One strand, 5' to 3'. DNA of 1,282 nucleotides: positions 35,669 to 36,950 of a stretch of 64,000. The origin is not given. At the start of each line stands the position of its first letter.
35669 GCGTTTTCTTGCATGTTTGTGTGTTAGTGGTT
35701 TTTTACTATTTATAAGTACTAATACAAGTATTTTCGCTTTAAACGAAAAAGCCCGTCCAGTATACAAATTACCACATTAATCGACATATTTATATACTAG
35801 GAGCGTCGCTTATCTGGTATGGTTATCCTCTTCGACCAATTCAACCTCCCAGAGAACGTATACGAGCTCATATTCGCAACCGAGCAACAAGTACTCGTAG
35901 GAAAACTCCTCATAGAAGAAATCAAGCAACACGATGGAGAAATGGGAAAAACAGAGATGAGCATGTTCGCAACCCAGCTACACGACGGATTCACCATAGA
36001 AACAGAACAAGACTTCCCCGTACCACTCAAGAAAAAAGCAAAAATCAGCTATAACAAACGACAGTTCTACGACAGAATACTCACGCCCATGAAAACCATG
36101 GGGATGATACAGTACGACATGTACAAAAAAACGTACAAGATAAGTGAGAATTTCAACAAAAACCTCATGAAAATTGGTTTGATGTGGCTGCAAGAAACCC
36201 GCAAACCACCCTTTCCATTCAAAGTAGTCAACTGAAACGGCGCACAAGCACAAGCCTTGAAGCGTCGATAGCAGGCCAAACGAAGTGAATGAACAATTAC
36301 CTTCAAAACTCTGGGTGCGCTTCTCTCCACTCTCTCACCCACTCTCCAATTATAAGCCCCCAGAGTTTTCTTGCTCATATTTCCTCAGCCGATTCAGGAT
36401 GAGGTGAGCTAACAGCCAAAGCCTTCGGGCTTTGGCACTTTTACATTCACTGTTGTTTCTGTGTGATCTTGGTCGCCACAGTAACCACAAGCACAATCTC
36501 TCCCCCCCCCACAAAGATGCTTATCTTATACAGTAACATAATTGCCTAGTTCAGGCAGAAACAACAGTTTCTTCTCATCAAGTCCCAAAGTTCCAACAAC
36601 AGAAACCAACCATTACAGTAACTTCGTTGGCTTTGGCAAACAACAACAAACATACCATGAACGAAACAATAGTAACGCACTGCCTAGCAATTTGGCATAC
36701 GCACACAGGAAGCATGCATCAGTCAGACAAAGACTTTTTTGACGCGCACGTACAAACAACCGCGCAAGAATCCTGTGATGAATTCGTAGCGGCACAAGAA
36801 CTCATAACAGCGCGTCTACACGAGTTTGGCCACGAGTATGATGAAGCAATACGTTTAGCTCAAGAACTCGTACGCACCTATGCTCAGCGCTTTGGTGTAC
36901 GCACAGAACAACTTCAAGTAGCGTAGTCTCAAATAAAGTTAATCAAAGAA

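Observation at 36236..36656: Highly structured ~400-nt intergenic region: candidate undescribed ncRNA with a cloverleaf-like core and a UUCG-capped perfect hairpin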

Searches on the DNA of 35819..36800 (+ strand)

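Call 6: search_rna_families(source=window, start=36100, end=36800, threshold=evalue, max_evalue=10)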
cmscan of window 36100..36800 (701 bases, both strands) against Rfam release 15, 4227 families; matches with E-value up to 10: 2.
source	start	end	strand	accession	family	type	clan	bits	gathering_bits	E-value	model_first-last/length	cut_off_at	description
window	36302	36541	+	RF02091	DAOA-AS1_2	Gene; lncRNA;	-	18.9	43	0.048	1-205/205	no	DAOA antisense RNA 1 conserved region 2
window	36323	36512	-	RF02247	Six3os1_2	Gene; lncRNA;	-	12.8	80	6.3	1-217/217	no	Six3os1 conserved region 2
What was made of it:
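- On RNase P RNA (Rfam archaeal, bacterial and type-T models): cmscan at E <= 10 on 36100-36800 lists only two vertebrate lncRNA chance hits (call 6).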

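Call 62: search_rna_families(sources=[L009, L010, L011, L012, L219, L220, L221, L225, L226], threshold=evalue, max_evalue=1)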
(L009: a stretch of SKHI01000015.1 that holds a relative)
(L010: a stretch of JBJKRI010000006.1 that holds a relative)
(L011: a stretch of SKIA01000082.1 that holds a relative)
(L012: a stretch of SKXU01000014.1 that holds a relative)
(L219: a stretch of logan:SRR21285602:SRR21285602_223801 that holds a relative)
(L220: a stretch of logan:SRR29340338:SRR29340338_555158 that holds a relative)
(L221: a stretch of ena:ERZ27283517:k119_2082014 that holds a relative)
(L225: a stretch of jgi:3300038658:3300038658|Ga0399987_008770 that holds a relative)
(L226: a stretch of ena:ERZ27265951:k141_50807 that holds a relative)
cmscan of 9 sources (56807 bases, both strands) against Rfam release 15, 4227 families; matches with E-value up to 1: 1.
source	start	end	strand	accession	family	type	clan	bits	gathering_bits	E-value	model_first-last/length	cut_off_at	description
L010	6062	6126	-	RF01781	ASdes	Gene; sRNA;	-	23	40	0.79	1-68/68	no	ASdes TB sRNA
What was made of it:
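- On RNase P RNA (Rfam archaeal, bacterial and type-T models): At E <= 1 there is none in 9 homologous loci (call 62).
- Closest known: Archaeal RNase P RNA and SRP RNA. Different: No covariance-model similarity (calls 6, 62).
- No Rfam riboswitch matches (calls 6, 62).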

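Call 67: build_rna_model(alignment_id=A8, structure=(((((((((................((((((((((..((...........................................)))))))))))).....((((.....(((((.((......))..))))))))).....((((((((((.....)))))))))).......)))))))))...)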
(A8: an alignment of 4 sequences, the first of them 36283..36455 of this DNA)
Model R1 built from alignment A8 (4 sequences, 184 columns); structure: as given.
model positions 169; base pairs 42; branch points 2; effective number of sequences 1.13; information 0.591 bits per position. Calibrated on 0.2 Mb of random sequence (short: E-values are rough).
structure used (alignment columns):
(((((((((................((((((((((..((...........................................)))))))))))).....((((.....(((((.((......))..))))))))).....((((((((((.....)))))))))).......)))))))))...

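Call 68: search_with_rna_model(model_id=R1, sources=[window, L224, L226, L225, L009, L011, L012, L010, L219, L220, L221], max_evalue=1, make_alignment=true)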
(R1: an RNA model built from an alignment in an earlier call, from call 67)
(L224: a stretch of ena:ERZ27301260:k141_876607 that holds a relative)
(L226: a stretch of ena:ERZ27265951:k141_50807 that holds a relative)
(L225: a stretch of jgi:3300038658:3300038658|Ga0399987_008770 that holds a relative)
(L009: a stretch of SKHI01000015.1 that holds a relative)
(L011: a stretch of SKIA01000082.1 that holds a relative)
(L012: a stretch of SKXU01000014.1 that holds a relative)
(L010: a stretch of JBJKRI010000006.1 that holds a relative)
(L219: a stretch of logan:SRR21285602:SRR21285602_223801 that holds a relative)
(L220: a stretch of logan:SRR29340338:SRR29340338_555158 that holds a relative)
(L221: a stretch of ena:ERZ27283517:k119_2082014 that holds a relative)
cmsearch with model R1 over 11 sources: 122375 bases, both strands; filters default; matches with E-value up to 1: 11.
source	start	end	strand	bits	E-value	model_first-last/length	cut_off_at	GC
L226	2625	2794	+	193.8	1e-45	1-169/169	no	0.49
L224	398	573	+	174.1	7.5e-41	1-169/169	no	0.48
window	36283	36455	+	170.5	5.7e-40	1-169/169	no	0.46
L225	2743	2911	+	167.6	3e-39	1-169/169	no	0.49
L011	3867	4023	+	57.8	3.8e-12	1-169/169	no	0.54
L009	4466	4619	+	54.5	2.4e-11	1-169/169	no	0.42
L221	2074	2236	+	49.6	4.1e-10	1-169/169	no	0.58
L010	4456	4619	+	47.2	1.6e-09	1-169/169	no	0.6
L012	4457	4600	+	36.7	6.2e-07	1-169/169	no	0.52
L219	3216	3386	+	25.5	0.00035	1-169/169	no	0.53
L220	684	754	+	13.8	0.27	18-82/169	no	0.56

Alignment A9: 11 matches aligned to the model, 241 columns, each read 5' to 3' on its own strand. Consensus structure (alignment columns), stored with it:
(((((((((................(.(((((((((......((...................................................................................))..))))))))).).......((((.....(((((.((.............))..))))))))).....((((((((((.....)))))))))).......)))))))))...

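Call 70: build_rna_model(alignment_id=A9)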
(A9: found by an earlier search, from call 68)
Model R2 built from alignment A9 (11 sequences, 241 columns); structure: stored with the alignment.
model positions 170; base pairs 41; branch points 2; effective number of sequences 2.9; information 0.59 bits per position. Calibrated on 0.2 Mb of random sequence (short: E-values are rough).
structure used (alignment columns):
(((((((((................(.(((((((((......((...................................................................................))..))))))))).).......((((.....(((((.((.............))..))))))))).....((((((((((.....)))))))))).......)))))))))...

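Call 71: search_with_rna_model(model_id=R2, sources=[L013, L014, L015, L016, L017, L018, L019, L020, L021, L022, L023, L024, L025, L026, L027, L028, L029, L030, L031, L032, L033, L034, L035, L036, L037, L038, L039, L040, L041, L042, L043, L044, L045, L046, L047, L048, L049, L050, L051, L052, L053, L054, L055, L056, L057, L058, L059, L060, L061, L062, L063, L064, L065, L066, L067, L068, L069, L070, L071, L072, L073, L074, L075, L076, L077, L078, L079, L080, L081, L082, L083, L084, L085, L086, L087, L088, window, L220], max_evalue=10)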
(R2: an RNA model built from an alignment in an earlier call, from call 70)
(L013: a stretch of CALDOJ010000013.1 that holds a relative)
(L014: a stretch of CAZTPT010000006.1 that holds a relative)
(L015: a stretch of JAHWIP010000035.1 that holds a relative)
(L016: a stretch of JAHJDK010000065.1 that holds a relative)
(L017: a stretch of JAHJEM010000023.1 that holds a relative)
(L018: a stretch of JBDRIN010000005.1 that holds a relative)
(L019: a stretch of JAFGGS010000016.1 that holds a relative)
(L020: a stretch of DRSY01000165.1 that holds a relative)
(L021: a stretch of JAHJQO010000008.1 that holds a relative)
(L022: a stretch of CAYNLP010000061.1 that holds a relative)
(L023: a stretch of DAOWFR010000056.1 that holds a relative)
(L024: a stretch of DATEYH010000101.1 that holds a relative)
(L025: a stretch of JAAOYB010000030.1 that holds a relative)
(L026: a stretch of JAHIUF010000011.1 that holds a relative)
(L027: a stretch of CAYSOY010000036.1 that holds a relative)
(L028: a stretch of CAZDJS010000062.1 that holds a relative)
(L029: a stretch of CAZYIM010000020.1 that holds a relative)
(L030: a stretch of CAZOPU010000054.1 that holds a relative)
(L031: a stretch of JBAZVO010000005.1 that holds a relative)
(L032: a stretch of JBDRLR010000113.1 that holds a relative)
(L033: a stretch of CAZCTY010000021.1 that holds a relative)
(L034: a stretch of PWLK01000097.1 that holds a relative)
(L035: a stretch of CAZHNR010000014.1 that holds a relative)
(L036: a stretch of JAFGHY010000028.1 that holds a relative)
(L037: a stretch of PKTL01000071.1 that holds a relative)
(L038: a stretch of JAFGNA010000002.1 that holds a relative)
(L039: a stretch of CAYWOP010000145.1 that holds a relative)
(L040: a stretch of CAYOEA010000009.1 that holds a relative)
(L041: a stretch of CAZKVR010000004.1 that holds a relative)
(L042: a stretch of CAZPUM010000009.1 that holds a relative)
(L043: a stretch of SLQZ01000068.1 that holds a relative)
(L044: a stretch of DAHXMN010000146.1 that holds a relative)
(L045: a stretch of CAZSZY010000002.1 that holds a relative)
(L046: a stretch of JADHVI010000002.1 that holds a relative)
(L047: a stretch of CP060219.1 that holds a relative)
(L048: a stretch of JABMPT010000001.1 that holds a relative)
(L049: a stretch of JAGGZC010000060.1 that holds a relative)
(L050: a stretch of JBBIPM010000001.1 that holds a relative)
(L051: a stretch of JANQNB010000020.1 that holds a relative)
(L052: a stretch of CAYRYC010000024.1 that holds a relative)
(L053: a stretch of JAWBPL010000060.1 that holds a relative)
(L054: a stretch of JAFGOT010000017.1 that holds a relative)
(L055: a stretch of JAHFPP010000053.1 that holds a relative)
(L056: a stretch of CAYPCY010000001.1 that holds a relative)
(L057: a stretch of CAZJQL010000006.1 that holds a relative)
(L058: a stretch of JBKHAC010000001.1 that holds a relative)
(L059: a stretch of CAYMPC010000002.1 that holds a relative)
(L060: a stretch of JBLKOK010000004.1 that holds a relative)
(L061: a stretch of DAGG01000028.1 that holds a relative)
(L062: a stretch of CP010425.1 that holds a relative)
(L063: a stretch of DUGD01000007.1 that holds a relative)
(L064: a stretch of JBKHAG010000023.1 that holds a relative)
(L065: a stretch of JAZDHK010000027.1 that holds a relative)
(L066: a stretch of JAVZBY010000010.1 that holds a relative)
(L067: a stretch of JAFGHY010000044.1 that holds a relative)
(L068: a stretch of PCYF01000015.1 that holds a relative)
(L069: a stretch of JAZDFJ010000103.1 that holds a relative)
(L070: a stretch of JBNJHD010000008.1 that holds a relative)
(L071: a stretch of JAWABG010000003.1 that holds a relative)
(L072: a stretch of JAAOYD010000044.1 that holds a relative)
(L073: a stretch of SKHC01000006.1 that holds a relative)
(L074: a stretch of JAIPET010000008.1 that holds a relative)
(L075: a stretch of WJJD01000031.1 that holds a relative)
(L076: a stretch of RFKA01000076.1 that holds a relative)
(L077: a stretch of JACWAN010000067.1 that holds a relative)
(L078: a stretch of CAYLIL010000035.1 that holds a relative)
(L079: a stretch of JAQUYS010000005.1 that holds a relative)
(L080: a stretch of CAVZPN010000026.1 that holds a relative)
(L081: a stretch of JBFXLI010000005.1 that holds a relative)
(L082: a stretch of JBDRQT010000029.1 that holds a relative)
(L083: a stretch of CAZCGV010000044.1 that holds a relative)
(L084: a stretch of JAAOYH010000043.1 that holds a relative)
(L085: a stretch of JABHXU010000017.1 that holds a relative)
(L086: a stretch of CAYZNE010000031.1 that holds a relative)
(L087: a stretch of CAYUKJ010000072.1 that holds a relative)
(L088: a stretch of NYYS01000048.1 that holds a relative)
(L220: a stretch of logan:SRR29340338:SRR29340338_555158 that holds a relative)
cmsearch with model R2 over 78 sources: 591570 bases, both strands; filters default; matches with E-value up to 10: 24.
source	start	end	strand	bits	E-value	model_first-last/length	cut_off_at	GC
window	36283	36455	+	156.7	2.3e-36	1-170/170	no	0.46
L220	663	819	+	45.4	1.8e-08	1-170/170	no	0.57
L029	4414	4547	+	25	0.0022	1-170/170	no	0.39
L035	642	727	+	24.1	0.0037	1-170/170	no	0.41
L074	4415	4510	+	20.8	0.025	1-170/170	no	0.41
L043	966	1068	+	20.3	0.034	1-170/170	no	0.44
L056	4400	4518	+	20.2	0.036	1-170/170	no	0.33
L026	4422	4564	+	19.5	0.053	1-170/170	no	0.33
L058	4417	4551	+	19.2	0.063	1-170/170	no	0.32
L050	4507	4609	+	18.8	0.08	1-170/170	no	0.61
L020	2514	2613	+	18.7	0.085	1-170/170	no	0.37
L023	4437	4525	+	18.6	0.088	1-170/170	no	0.37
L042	2101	2263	+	18.5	0.094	1-170/170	no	0.48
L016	467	571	+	18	0.13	1-170/170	no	0.4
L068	4419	4531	+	16.6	0.28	1-170/170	no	0.35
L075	4499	4643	+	16.2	0.35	1-170/170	no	0.34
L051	4547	4617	+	16.1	0.39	21-86/170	no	0.63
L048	4412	4597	+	15.8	0.46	1-170/170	no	0.39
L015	4444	4532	+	15.6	0.52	1-170/170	no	0.37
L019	4414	4523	+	15.4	0.56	1-170/170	no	0.43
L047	4405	4569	+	14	1.3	1-170/170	no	0.41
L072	3156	3218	+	13.2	2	22-85/170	no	0.65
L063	4835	4962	+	12.2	3.6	1-170/170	no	0.53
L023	232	262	+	11.3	5.9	1-170/170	no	0.16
